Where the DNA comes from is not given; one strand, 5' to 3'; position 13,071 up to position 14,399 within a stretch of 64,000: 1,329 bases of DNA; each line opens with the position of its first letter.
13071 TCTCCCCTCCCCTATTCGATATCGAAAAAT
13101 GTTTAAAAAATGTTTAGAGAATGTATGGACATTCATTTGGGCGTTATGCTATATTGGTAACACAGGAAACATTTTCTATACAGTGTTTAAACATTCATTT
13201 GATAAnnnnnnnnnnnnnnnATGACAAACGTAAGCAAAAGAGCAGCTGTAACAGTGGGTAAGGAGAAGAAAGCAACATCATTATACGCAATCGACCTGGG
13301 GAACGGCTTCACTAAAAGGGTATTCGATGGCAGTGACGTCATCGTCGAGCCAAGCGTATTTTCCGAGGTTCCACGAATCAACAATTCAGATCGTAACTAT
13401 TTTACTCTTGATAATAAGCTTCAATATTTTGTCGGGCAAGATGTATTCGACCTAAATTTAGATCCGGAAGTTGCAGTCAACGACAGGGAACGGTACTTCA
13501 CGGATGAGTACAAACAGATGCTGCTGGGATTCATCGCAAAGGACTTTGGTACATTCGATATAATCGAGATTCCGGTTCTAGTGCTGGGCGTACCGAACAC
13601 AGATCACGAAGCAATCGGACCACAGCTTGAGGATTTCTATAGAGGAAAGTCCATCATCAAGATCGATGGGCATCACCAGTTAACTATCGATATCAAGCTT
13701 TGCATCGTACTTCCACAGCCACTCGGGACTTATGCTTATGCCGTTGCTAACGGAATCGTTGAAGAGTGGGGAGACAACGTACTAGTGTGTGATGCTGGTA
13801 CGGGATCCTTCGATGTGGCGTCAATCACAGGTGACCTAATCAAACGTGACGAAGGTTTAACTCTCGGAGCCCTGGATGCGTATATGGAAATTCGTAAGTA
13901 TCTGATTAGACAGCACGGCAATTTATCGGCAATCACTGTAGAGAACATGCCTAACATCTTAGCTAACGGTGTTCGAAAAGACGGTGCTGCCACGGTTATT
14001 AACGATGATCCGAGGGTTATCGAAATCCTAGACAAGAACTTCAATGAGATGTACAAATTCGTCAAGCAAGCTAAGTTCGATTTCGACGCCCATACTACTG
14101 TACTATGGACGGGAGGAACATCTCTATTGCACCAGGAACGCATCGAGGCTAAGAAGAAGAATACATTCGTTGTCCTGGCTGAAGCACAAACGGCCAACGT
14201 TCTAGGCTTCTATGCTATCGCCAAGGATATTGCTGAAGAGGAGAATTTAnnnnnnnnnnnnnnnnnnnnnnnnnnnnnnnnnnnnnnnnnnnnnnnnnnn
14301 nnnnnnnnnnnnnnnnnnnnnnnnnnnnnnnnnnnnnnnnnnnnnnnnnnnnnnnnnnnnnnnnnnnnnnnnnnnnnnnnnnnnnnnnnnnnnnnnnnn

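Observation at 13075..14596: Actin-like ParM/Alp segregation cassette in a phage genome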

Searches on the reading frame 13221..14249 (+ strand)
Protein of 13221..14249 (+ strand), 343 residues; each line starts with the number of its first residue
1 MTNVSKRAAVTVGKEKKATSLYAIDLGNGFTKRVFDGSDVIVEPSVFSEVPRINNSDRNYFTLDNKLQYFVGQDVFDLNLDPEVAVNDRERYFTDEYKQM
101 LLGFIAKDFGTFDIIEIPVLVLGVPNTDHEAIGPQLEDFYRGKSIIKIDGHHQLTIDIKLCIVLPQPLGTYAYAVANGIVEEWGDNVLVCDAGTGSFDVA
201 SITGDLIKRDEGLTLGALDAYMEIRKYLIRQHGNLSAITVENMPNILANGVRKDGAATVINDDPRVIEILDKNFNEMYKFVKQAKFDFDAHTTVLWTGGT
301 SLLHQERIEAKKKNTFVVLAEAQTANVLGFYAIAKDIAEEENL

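Call 3: search_protein_families(library=pfam, proteins=[window:13221-14249:+], max_evalue=1)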
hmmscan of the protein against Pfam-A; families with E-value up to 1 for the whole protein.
window:13221-14249:+ (343 aa): 2 families
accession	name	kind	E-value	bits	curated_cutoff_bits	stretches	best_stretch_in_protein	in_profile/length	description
PF17989.7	ALP_N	-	9.7e-12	45.8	26.3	1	23-169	1-148/148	Actin like proteins N terminal domain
PF21523.3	ParM_N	-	0.0091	16.5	27.4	1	185-332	5-158/159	Plasmid segregation protein ParM, C-terminal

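Call 4: search_protein_families(library=phrogs, proteins=[window:13221-14249:+], max_evalue=0.1)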
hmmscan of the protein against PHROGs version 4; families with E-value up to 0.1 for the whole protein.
window:13221-14249:+ (343 aa): 1 family
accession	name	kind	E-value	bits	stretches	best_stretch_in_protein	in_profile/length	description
phrog_691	-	DNA, RNA and nucleotide metabolism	7.1e-53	180.9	1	19-339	3-327/329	partition protein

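Call 6: search_solved_structures(query=window:13221-14249:+, max_evalue=1, show_alignments=2)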
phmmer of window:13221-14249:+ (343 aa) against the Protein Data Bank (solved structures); distinct sequences matched with E-value up to 1: 5.
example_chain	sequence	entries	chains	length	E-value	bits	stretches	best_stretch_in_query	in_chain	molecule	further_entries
7x3h_A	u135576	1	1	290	1.1e-05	28.1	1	96-336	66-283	CBg-ParM triple mutant R204D, K230D and N234D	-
7x54_A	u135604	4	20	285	4.2e-05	26.2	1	97-335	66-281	ParM/StbA family protein | Cbc-ParM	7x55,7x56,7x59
4apw_A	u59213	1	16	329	0.0067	18.9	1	234-334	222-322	ALP12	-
2fsj_A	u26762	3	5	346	0.14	14.6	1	156-332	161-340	hypothetical protein Ta0583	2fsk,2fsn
2j42_A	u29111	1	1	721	0.2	14.1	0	52-82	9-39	C2 TOXIN COMPONENT-II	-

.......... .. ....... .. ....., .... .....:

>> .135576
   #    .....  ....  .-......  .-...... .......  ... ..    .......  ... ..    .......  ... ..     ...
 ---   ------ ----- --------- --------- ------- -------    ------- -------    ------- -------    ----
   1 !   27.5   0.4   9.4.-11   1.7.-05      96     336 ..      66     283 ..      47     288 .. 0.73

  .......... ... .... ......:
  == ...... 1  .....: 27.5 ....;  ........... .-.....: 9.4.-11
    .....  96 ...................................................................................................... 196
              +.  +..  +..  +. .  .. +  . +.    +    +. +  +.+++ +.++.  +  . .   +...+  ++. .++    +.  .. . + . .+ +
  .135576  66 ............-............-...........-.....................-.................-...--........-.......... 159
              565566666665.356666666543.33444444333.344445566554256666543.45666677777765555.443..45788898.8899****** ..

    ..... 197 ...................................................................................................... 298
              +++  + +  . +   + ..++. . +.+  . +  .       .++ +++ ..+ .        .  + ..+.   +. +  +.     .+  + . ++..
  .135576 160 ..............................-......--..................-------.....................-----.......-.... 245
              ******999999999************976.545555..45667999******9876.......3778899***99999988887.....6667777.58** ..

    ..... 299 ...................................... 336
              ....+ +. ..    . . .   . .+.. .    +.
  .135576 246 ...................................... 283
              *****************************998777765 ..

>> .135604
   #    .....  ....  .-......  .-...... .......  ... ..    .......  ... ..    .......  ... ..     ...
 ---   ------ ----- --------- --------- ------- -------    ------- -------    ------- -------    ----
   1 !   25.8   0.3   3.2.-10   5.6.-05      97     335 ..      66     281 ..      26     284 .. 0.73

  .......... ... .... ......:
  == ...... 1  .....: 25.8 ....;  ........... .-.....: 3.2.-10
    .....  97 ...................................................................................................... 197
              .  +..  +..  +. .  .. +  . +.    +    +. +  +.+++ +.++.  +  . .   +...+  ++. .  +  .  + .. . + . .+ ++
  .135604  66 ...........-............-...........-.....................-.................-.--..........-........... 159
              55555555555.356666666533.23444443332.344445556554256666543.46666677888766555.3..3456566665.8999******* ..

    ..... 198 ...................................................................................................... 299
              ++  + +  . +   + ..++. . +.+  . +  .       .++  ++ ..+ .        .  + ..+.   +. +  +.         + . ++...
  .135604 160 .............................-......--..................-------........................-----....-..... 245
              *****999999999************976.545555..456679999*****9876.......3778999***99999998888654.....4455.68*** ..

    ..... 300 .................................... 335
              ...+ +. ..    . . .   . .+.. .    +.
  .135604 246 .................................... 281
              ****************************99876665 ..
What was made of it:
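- On ParM/Alp actin-like proteins (Pfam ALP_N PF17989; actin/Hsp70/sugar-kinase superfamily): Assigning the columns to the named motifs is my own reading, aided by the alignment to C. botulinum ParM (call 6).
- PDB sequence hits are C. botulinum ParM and Alp12 (call 6).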

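Call 8: search_dna_similar(query=window:13221-14249:+, collection=phages, mode=protein, max_rows=30)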
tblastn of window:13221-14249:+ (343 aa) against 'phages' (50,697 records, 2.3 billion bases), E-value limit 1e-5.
Records with a match: 16; places in all: 16; records where one place covers at least 80% of the query: 15.
Best place of each record, by identity: <60% 16.
By first word of the organism name: Bacillus 15; Rossellomorea 1.
By host as written in the record: Bacillus cereus 3; Bacillus thuringiensis 2; Bacillus thuringiensis subsp. Kurstaki 2; Bacillus thuringiensis serovar tenebrionis strain YBT-1765 2; Rossellomorea aquimaris 1; Bacillus cereus 367-H 1; Bacillus cereus NC7401/2455 1; Bacillus cereus IS075 1; and 3 more.
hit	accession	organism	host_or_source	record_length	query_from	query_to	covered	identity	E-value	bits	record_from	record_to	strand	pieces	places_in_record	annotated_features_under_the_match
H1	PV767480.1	Rossellomorea phage phiT1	Rossellomorea aquimaris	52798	21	337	92%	35.8%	2e-50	185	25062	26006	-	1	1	ParM-like protein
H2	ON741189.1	Bacillus phage vB_BceS_LY4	Bacillus cereus 367-H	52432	10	337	96%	34.0%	5e-42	161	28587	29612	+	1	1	plasmid segregation protein | peptidylprolyl isomerase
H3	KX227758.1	Bacillus phage PfNC7401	Bacillus cereus NC7401/2455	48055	10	337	96%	33.7%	8e-42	160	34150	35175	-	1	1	plasmid segregation protein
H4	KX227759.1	Bacillus phage PfIS075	Bacillus cereus IS075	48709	10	337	96%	33.7%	8e-42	160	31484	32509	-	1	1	plasmid segregation protein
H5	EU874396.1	Bacillus phage IEBH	Bacillus thuringiensis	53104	10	337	96%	33.7%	8e-42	160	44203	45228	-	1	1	hypothetical protein (x2)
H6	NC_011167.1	Bacillus phage IEBH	Bacillus thuringiensis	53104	10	337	96%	33.7%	8e-42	160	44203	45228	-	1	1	partition protein | hypothetical protein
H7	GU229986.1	Bacillus phage 250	Bacillus cereus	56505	10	337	96%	33.7%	8e-42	160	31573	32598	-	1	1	hypothetical protein (x2)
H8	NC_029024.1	Bacillus phage 250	Bacillus cereus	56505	10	337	96%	33.7%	8e-42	160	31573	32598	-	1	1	partition protein | hypothetical protein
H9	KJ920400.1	Bacillus phage Waukesha92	Bacillus thuringiensis subsp. Kurstaki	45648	22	337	92%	34.4%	2e-42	162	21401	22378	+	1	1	hypothetical protein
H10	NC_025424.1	Bacillus phage Waukesha92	Bacillus thuringiensis subsp. Kurstaki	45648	22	337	92%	34.4%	2e-42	162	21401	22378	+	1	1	partition protein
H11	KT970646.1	Bacillus phage phiS58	Bacillus cereus S58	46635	22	337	92%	34.4%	2e-42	162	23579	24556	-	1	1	StbA protein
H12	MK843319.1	Bacillus phage vB_BthS-TP21T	-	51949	22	337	92%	34.4%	2e-42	162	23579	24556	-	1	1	StbA protein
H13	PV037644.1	Bacillus phage vB_BcM_CUBc25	Bacillus cereus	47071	22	337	92%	33.8%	1e-41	160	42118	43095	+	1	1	hypothetical protein (x2)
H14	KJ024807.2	Bacillus phage vB_BtS_BMBtp3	Bacillus thuringiensis serovar ...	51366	22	337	92%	33.4%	1e-40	157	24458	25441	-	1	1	hypothetical protein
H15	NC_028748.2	Bacillus phage vB_BtS_BMBtp3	Bacillus thuringiensis serovar ...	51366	22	337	92%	33.4%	1e-40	157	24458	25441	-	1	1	partition protein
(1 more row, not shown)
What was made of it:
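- Closest known: ParM-like / RHH-adaptor / iteron cassettes of Bacillus cereus-group plasmid-prophages. Same: The motor is 33-36% identical over more than 90% of its length (call 8).
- ParM-family genes also occur in large Bacillus myoviruses such as YungSlug (call 8).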

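Call 17: find_homologous_proteins(query=window:13221-14249:+)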
Query window:13221-14249:+ (343 aa): 17 proteins with E <= 0.001 among 2909 candidates.
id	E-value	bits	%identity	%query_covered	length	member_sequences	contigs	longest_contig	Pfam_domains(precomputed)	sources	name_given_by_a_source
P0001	6.1e-198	675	86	99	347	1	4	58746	PF17989.8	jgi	jgi:plasmid segregation protein ParM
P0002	4.6e-180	616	79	99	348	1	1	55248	PF17989.8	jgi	jgi:plasmid segregation protein ParM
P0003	6.4e-178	609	78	99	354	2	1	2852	PF17989.8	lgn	-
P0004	9.3e-178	609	79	98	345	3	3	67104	PF17989.8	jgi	jgi:plasmid segregation protein ParM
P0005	1.4e-174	598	78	98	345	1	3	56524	PF17989.8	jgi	jgi:hypothetical protein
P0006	3.5e-170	584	74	99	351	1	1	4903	PF17989.8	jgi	jgi:plasmid segregation protein ParM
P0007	2.3e-164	565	74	96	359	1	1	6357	PF17989.8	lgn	-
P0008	2.9e-162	558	70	99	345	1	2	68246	PF17989.8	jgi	jgi:hypothetical protein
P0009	1.2e-147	510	66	98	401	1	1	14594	PF17989.8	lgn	-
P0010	2.4e-147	509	66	99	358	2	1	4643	PF17989.8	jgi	jgi:hypothetical protein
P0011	1.6e-62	230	38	93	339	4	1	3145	PF17989.8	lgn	-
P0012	7.2e-61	224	40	94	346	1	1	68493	PF17989.8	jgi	jgi:plasmid segregation protein ParM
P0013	5.8e-60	221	38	93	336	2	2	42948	PF17989.8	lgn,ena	-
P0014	4.4e-59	218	39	92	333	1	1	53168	PF17989.8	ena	-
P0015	3.1e-58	216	36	93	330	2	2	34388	PF17989.8,PF21523.4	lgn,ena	-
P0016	3.9e-55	206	37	93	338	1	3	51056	PF17989.8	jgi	jgi:plasmid segregation protein ParM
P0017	2.0e-54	203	37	92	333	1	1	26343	PF17989.8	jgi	jgi:plasmid segregation protein ParM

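Call 18: find_encoding_contigs(protein=P0001, flank=4000, max_places=2)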
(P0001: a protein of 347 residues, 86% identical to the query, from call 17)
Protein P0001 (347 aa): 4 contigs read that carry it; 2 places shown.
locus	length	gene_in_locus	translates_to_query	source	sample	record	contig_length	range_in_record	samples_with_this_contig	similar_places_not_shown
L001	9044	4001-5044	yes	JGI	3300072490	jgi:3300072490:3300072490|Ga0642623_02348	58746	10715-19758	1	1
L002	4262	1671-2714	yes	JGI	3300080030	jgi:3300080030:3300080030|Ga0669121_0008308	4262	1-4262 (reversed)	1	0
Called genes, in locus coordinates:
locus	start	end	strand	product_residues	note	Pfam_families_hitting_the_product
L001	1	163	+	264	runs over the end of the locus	PF00239:Resolvase, PF07508:Recombinase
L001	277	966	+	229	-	-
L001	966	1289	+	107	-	-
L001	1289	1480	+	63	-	-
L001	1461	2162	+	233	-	PF01695:IstB_IS21 (weak)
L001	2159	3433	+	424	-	PF03796:DnaB_C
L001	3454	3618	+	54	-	-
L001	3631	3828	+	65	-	-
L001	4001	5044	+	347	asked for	PF17989:ALP_N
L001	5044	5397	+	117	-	-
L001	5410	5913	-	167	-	-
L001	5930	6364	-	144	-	PF12844:HTH_19 (weak), PF13560:HTH_31, PF01381:HTH_3 (weak)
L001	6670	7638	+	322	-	PF01807:Zn_ribbon_DnaG, PF13155:Toprim_2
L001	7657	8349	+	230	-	-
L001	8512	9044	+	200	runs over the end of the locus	PF01476:LysM, PF07486:Hydrolase_2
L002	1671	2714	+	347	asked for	PF17989:ALP_N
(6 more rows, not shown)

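Call 19: find_encoding_contigs(protein=P0002, flank=4000, max_places=1)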
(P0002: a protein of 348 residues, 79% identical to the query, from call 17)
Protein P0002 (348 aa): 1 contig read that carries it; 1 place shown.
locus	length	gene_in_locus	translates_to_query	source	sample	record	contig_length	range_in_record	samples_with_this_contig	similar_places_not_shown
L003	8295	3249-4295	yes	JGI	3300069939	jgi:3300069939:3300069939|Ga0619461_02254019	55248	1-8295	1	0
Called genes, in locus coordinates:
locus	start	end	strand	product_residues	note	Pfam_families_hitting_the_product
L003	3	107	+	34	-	?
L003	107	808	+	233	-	PF01695:IstB_IS21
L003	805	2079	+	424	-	PF03796:DnaB_C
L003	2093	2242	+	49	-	-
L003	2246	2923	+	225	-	-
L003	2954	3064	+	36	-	-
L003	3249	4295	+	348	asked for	PF17989:ALP_N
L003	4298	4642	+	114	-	-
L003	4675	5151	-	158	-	-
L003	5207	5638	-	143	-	PF12844:HTH_19, PF13560:HTH_31, PF01381:HTH_3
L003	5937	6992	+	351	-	PF01807:Zn_ribbon_DnaG, PF13155:Toprim_2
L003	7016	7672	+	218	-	-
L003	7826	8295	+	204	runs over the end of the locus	PF01476:LysM, PF07486:Hydrolase_2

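Call 20: find_encoding_contigs(protein=P0004, flank=4000, max_places=1)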
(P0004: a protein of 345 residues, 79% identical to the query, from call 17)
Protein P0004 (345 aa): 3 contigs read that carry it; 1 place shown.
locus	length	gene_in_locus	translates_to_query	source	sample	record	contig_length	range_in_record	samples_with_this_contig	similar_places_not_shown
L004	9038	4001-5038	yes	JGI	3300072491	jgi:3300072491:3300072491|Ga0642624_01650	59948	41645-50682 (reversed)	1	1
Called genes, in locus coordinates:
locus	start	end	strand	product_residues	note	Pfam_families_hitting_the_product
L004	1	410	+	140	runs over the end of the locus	PF12677:DUF3797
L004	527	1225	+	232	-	-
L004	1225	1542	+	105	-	-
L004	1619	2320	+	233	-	PF01695:IstB_IS21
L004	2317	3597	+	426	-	PF03796:DnaB_C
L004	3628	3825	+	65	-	-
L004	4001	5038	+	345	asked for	PF17989:ALP_N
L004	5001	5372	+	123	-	-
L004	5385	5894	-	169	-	-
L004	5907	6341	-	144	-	PF13560:HTH_31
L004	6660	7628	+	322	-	PF01807:Zn_ribbon_DnaG, PF13155:Toprim_2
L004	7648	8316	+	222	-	-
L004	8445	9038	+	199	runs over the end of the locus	PF01476:LysM, PF07486:Hydrolase_2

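Call 21: find_encoding_contigs(protein=P0008, flank=4000, max_places=1)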
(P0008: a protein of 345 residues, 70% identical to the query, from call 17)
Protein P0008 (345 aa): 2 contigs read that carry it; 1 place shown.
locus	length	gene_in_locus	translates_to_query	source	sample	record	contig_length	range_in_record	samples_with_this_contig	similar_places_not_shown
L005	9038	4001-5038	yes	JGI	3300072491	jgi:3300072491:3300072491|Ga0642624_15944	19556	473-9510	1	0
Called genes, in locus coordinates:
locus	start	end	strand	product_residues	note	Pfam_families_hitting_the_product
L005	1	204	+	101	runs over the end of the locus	-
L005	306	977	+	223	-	-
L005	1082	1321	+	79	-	-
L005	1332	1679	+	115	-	-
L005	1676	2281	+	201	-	-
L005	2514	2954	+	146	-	-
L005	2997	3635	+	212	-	PF00145:DNA_methylase (weak)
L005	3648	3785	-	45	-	-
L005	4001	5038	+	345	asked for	PF17989:ALP_N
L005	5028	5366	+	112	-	-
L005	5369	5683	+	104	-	-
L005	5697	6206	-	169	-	-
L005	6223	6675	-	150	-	PF12844:HTH_19 (weak), PF13560:HTH_31, PF01381:HTH_3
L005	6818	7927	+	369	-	PF01807:Zn_ribbon_DnaG, PF13155:Toprim_2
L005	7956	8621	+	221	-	-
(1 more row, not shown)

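Call 34: get_annotated_region(hit=H1, flank=6000)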
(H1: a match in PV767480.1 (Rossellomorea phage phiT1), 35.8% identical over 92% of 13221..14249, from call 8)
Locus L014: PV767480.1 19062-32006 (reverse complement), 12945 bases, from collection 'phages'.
description: Rossellomorea phage phiT1, complete genome.
organism: Rossellomorea phage phiT1 (NCBI taxid 3440538)
taxonomy: Viruses
host: Rossellomorea aquimaris; source: soil; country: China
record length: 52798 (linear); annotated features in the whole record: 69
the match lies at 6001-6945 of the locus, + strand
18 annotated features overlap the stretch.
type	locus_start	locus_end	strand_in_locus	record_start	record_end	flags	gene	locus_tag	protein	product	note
CDS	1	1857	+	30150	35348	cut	-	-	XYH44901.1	tail fiber protein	gp45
CDS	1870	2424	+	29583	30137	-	-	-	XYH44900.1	hypothetical protein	gp44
CDS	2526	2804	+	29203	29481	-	-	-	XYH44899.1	hypothetical protein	gp43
CDS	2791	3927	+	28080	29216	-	-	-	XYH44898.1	N-acetylmuramoyl-L-alanine amidase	gp42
CDS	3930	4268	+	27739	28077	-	-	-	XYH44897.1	hypothetical protein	gp41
CDS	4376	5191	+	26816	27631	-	-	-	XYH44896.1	DNA recombinase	gp40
CDS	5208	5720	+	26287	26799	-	-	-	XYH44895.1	transcriptional regulator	gp39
CDS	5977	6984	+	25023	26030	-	-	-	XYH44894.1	ParM-like protein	gp38; for plasmid segregation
CDS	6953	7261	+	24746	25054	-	-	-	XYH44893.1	hypothetical protein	gp37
CDS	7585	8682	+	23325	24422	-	-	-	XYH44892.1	replication protein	gp36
CDS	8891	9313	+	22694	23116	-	-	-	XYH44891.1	transcriptional regulator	gp35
CDS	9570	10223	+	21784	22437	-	-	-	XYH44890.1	DNA repair and recombination protein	gp34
CDS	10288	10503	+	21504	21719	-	-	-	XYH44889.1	hypothetical protein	gp33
CDS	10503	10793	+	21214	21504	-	-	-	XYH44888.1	hypothetical protein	gp32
CDS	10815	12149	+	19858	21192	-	-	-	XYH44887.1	replicative DNA helicase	gp31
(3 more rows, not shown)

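Call 45: get_annotated_region(hit=H6, flank=2500)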
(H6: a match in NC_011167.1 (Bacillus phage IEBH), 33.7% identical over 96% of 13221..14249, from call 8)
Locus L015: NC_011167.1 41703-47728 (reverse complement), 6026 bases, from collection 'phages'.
description: Bacillus phage IEBH, complete genome.
organism: Bacillus phage IEBH (NCBI taxid 2884422)
taxonomy: Viruses; Duplodnaviria; Heunggongvirae; Uroviricota; Caudoviricetes; Cecivirus; Cecivirus IEBH
host: Bacillus thuringiensis; source: -; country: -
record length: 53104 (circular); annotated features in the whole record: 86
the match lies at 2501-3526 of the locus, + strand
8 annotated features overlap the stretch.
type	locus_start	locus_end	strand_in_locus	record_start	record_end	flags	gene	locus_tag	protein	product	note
CDS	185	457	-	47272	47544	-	-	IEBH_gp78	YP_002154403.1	RNA chaperone Hfq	Sm_like superfamily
CDS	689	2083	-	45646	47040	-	-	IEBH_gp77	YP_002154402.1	replication protein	-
CDS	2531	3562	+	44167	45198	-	-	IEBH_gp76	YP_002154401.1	partition protein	MreB multidomain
CDS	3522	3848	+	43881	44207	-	-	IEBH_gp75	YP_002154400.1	hypothetical protein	-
CDS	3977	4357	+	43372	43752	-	-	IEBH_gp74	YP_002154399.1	hypothetical protein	-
CDS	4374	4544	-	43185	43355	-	-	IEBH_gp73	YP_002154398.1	Arc-like repressor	-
CDS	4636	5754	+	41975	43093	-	-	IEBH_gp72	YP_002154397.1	transposase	transposase 2 superfamily; transposases 35 superfamily; multidomain COG0675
CDS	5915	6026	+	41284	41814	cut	-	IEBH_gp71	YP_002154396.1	hypothetical protein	-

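Call 53: predict_structure(alignment_id=A3)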
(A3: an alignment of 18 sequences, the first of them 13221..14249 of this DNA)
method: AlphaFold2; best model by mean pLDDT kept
length: 343 residues; sequences in the alignment: 18
mean_pLDDT: 83.2   pTM: 0.81
mean pLDDT of the five models: 83.2, 81.0, 79.5, 78.9, 76.6
residues with pLDDT >= 90: 150; 70-90: 142; 50-70: 38; < 50: 13
segments of 3 or more residues with pLDDT < 50: 1-12
pLDDT, mean of each block of 10 residues (from residue 1): 32 72 79 81 63 58 67 71 71 84 86 94 89 92 86 92 94 94 88 86 89 85 91 83 83 83 93 95 92 91 91 92 90 92 77
secondary structure, 60 per line:
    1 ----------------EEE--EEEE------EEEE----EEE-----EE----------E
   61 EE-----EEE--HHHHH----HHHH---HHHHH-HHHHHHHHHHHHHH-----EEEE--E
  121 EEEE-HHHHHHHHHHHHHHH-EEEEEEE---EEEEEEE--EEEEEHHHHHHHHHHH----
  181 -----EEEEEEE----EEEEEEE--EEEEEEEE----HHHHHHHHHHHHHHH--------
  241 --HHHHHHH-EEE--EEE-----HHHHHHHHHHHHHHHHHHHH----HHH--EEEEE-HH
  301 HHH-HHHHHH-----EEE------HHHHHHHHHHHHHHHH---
elements in order: E17-19 E22-25 E32-35 E40-42 E60-62 E68-70 H73-77 H82-85 H89-93 H95-108 E114-117 E120-124 H126-140 E142-148 E152-158 E161-165 H166-176 E186-192 E197-203 E206-213 H218-232 H243-249 E251-253 E256-258 H264-283 E293-297 H299-303 H305-310 E316-318 H325-340
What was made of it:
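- On ParM/Alp actin-like proteins (Pfam ALP_N PF17989; actin/Hsp70/sugar-kinase superfamily): The AF2 model has pLDDT 83.2 and pTM 0.81 (call 53).
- The AF2 model has pLDDT 83 (call 53).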
